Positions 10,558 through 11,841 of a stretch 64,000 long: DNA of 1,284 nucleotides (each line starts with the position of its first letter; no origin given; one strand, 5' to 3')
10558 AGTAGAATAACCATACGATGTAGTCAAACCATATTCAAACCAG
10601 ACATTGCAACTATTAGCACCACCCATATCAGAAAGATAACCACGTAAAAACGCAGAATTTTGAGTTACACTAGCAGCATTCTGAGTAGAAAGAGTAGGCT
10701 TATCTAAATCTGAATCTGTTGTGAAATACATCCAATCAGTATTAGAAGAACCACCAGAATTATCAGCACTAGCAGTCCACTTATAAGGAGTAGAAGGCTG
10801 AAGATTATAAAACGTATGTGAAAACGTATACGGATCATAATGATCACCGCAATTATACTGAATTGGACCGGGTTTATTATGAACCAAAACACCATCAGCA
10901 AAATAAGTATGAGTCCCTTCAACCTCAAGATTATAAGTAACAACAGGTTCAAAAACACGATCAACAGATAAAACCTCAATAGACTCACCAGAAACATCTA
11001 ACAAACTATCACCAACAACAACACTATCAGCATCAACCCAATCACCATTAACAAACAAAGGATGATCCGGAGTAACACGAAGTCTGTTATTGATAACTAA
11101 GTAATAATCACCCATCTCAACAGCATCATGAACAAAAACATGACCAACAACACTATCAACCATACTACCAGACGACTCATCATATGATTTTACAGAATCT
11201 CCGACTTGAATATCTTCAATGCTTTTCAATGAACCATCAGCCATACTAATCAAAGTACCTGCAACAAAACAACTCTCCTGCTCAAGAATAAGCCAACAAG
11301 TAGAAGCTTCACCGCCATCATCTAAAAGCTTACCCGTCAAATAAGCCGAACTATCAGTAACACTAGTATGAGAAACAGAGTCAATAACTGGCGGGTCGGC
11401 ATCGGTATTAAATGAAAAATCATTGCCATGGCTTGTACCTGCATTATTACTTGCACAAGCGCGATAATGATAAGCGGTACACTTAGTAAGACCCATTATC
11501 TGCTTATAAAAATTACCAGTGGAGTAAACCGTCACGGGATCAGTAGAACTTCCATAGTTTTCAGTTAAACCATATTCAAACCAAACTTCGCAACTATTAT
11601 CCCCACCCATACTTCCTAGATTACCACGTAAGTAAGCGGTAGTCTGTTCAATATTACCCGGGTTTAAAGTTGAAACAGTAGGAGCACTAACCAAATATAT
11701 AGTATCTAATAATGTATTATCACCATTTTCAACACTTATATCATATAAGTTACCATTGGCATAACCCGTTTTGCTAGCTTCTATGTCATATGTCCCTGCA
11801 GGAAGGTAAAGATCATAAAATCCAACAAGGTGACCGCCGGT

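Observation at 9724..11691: Hint (intein-like) domains inserted inside FN3-like domains of an archaeal giant surface protein look like BIL modules rather than inteins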

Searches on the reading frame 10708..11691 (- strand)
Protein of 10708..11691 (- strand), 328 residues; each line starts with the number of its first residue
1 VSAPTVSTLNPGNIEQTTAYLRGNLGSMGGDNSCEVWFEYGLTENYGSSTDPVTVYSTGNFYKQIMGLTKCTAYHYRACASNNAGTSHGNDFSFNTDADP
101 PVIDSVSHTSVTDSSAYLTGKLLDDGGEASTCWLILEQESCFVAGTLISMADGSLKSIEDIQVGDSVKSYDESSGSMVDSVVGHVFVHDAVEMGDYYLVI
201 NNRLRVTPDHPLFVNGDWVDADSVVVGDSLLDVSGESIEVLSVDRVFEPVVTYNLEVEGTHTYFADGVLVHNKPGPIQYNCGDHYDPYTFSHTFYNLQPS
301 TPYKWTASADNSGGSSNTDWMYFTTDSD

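Call 42: predict_structure(alignment_id=A1)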
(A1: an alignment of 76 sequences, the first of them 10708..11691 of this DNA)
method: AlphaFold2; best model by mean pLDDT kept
length: 328 residues; sequences in the alignment: 76
mean_pLDDT: 64.4   pTM: 0.54
mean pLDDT of the five models: 64.4, 63.3, 62.8, 62.7, 61.0
residues with pLDDT >= 90: 127; 70-90: 8; 50-70: 18; < 50: 175
segments of 3 or more residues with pLDDT < 50: 1-19, 21-23, 27-43, 45-71, 78-125, 127-135, 280-328
pLDDT, mean of each block of 10 residues (from residue 1): 40 44 45 47 44 39 37 48 40 45 39 36 45 56 98 98 98 97 95 90 97 97 98 98 97 96 98 65 41 38 39 38 37
secondary structure, 60 per line:
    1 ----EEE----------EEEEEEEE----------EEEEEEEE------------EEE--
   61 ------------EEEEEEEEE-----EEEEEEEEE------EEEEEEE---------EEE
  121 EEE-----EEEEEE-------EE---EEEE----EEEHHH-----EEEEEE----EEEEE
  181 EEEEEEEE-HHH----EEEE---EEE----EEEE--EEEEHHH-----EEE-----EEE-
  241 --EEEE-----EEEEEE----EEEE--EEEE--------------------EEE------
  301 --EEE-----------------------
elements in order: E5-7 E18-25 E36-43 E56-58 E73-81 E87-95 E102-108 E118-123 E129-134 E147-150 E155-157 E166-171 E176-188 E197-200 E204-206 E211-214 E217-220 E229-231 E237-239 E243-246 E252-257 E262-265 E268-271 E292-294 E303-305
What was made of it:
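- Checked: The FN3 parts of the structure model itself were low-confidence (call 42).
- The FN3 parts of the structure model were below pLDDT 50 (call 42), so the loop geometry is inferred from the profile alignment only.
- Tried and rejected: The Hint was resolved but the FN3 parts were not (pLDDT below 50; call 42).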

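Call 46: fold_search(model_id=the predicted structure, library=pdb)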
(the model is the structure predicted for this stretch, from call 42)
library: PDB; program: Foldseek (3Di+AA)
matches with E <= 10: 238; with E <= 0.001: 54
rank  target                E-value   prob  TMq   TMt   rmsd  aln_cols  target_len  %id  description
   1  6y75_A                2.3e-11  1.00  0.39  0.82   2.5       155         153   27  BIL2 domain from T.thermophila BUBL1 locus (C1A-N143A) (released 2021-02-03)
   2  6y75_B                3.7e-11  1.00  0.38  0.81   2.4       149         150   28  BIL2 domain from T.thermophila BUBL1 locus (C1A-N143A) (released 2021-02-03)
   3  6tmm_AAA              7.6e-11  1.00  0.37  0.75   2.9       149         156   29  BIL2 domain from T.thermophila BUBL1 locus (C1A-N143A) (released 2020-12-16)
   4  6tmm_BBB              1.2e-10  1.00  0.37  0.77   2.5       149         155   29  BIL2 domain from T.thermophila BUBL1 locus (C1A-N143A) (released 2020-12-16)
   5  2lwy_MODEL_1_A        1.8e-10  1.00  0.37  0.84   1.9       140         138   34  Solution Structure of Bacterial Intein-Like domain from Clostridium thermocellum (released 2013-05-08)
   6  1mi8                  3.0e-08  1.00  0.36  0.79   2.5       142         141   18  2.0 Angstrom crystal structure of a DnaB intein from Synechocystis sp. PCC 6803 (released 2003-08-19)
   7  2in0                  3.5e-08  1.00  0.32  0.70   3.9       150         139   30  crystal structure of Mtu recA intein splicing domain (released 2007-05-01)
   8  3ifj_A                1.4e-07  1.00  0.32  0.70   3.8       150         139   30  Crystal structure of Mtu recA intein, splicing domain (released 2009-10-06)
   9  6riz                  1.8e-07  1.00  0.33  0.78   3.3       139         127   21  Crystal structure of gp41-1 intein (C1A, F65W, D107C) (released 2020-04-29)
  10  6frg                  1.9e-07  1.00  0.34  0.67   4.6       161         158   16  Crystal structure of G-1F mutant of Ssp DnaB Mini-Intein variant M86 (released 2019-01-30)
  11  6rpq                  1.9e-07  1.00  0.36  0.46  10.9       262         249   14  Crystal structure of PhoCDC21-1 intein (released 2019-08-14)
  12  4o1r                  2.1e-07  1.00  0.35  0.76   3.0       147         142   20  Crystal structure of NpuDnaB intein (released 2014-03-19)
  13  5i0a                  2.2e-07  1.00  0.31  0.68   4.1       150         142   29  RecA mini intein in complex with cisplatin (released 2016-09-21)
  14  6frh_B                2.7e-07  1.00  0.33  0.68   4.3       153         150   18  Crystal structure of Ssp DnaB Mini-Intein variant M86 (released 2019-01-30)
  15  6frh_A                3.2e-07  1.00  0.34  0.66   3.9       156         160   17  Crystal structure of Ssp DnaB Mini-Intein variant M86 (released 2019-01-30)
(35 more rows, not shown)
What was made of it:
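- On A-type BIL: BIL2 and 2LWY top the Foldseek list (call 46).
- Closest known: Hedgehog / Hog C-terminal autoprocessing domains. Same: 1AT0 is a significant fold match (call 46).
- Checked: AlphaFold pLDDT is about 97 over the Hint (call 42), and the Foldseek top hits are all Hint folds (call 46).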

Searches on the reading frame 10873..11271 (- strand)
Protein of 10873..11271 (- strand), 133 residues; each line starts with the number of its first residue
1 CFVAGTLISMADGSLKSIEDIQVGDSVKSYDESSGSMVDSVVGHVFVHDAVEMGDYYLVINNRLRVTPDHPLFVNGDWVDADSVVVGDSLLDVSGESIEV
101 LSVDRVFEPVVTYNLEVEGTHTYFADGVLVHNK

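Call 38: search_solved_structures(query=window:10873-11271:-, max_evalue=0.01, show_alignments=3)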
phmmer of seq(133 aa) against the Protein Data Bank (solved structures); distinct sequences matched with E-value up to 0.01: 19.
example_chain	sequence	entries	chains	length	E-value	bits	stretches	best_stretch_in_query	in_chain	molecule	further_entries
2lwy_A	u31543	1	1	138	2e-13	54.2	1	2-132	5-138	BACTERIAL INTEIN-LIKE DOMAIN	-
6y75_B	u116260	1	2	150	2.6e-10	44.1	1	2-131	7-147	NAD(P)(+)--arginine ADP-ribosyltransferase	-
6y75_A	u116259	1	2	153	2.8e-10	44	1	2-131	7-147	NAD(P)(+)--arginine ADP-ribosyltransferase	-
6tmm_BBB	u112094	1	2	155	3e-10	43.9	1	2-131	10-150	NAD(P)(+)--arginine ADP-ribosyltransferase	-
6tmm_AAA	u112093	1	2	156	3e-10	43.8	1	2-131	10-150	NAD(P)(+)--arginine ADP-ribosyltransferase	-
8w20_A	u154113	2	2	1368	3.4e-08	37.2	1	2-132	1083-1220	Intein C-terminal splicing domain-containing protein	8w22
3ifj_A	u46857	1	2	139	0.0003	24.5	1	66-132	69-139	Endonuclease PI-MtuI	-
4e2u_A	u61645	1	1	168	0.00041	24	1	29-132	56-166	Pho radA intein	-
2in0_A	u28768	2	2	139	0.00071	23.3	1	64-132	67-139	Endonuclease PI-MtuI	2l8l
2in8_A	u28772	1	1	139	0.00096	22.8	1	64-132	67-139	Endonuclease PI-MtuI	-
3igd_A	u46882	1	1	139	0.001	22.7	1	66-132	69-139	Endonuclease PI-MtuI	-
2in9_A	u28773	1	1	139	0.0011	22.7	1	66-132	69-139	Endonuclease PI-MtuI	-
6rpp_A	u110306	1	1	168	0.0013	22.5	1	62-131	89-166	Cell division control protein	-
8ubs_A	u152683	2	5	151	0.0013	22.4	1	63-131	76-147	NrdJ-1 | Nrdj-1 intein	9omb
5k08_A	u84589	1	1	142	0.0032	21.1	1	64-131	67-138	RecA mini intein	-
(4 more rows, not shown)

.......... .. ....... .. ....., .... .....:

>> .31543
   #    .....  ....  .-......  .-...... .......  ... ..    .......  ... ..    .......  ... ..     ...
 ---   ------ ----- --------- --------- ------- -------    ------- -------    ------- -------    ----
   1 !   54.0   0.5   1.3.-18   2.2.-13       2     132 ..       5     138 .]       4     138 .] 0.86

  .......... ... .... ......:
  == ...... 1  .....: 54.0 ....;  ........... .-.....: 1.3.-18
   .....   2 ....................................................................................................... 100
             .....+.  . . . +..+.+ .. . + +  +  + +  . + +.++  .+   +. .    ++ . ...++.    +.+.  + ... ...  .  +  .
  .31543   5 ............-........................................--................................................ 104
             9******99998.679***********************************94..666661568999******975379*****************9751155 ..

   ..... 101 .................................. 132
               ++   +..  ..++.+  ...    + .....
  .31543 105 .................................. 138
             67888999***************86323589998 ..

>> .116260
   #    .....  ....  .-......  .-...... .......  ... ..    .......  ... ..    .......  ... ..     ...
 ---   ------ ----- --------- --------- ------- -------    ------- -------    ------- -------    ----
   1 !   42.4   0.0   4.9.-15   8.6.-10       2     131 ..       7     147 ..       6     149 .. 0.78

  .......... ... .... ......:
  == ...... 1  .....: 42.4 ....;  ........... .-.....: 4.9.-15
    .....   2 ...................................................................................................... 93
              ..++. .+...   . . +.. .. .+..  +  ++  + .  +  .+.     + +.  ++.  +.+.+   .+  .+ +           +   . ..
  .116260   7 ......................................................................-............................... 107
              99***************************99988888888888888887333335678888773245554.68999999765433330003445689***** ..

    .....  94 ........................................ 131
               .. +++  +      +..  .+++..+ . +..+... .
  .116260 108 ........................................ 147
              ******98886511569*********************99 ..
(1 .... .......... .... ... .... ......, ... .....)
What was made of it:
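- Closest known: A-type bacterial intein-like. Same: 2LWY is the best PDB sequence hit for Hint1 (E 2e-13, full length; call 38), with TM 0.84 and rmsd 1.9 A (call 46).
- Closest known: Class 1 mini-inteins. Different: Sequence and structure similarity is much weaker than to BILs (calls 38, 46).
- On A-type BIL: 2LWY E 2e-13 against best intein 3e-4 (call 38).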

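Call 87: find_related_loci(query=window:10873-11271:-, collection=viral_contigs, flank=3000)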
Query seq(133 aa) (133 aa) in viral_contigs; peptide patterns used: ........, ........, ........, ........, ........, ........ (x = any residue, [..] = any of these).
17 stretches matched a pattern; 6 encode a relative of the query (tblastn E <= 1e-3); 6 distinct loci.
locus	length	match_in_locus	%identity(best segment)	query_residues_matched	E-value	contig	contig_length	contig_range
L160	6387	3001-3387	43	1-133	2e-33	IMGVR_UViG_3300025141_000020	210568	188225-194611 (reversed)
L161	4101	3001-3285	40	1-91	1e-12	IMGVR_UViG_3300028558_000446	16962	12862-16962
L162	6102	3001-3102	59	1-34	2e-7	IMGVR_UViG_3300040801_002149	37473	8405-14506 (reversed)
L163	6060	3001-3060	75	113-132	9e-7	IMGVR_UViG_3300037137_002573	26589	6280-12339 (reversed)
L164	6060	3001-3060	70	113-132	2e-6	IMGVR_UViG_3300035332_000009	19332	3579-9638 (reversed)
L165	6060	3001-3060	70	113-132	2e-6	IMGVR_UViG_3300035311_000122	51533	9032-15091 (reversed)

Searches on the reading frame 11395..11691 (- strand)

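Call 57: search_protein_families(library=pfam, proteins=[window:11395-11691:-], max_evalue=1)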
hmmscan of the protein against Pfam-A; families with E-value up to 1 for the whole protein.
seq(99 aa): 2 families
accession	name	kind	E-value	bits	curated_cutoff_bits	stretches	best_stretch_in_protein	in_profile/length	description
PF16656.11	Pur_ac_phosph_N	-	0.03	15.3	30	1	59-96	58-93/93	Purple acid Phosphatase, N-terminal domain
PF25059.1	FN3_DSCAM-DSCAML_C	-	0.12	13.1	39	1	64-96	48-79/89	DSCAM/DSCAML C-terminal Fn3-like domain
